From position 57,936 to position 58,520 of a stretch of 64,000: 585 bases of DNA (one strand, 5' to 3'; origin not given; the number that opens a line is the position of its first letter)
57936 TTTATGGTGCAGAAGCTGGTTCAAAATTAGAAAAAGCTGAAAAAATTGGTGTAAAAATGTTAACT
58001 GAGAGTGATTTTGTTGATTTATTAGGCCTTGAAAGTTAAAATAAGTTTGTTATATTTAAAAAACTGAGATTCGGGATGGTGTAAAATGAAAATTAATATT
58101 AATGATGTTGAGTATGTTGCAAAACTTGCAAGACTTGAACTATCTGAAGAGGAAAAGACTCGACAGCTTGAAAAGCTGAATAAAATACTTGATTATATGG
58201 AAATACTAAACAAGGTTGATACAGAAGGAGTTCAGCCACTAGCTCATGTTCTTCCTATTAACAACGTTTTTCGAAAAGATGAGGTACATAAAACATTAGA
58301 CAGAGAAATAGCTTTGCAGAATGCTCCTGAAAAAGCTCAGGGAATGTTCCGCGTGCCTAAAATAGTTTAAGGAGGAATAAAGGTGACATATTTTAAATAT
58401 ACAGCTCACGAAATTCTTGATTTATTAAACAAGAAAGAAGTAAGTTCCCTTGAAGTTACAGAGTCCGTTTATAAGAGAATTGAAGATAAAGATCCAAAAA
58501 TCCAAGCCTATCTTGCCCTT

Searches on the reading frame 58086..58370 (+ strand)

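Call 57: search_protein_families(library=pfam, proteins=[window:58086-58370:+], max_evalue=0.001)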
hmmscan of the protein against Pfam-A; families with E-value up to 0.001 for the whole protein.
window:58086-58370:+ (94 aa): 2 families
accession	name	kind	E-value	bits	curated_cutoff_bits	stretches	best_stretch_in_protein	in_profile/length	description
PF02686.20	GatC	-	6.5e-25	87.5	23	1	19-90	1-66/66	Glu-tRNAGln amidotransferase C subunit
PF20978.2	Gta3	-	0.00084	19.7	27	0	20-52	27-60/60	Glutamyl-tRNA amidotransferase complex subunit Gta3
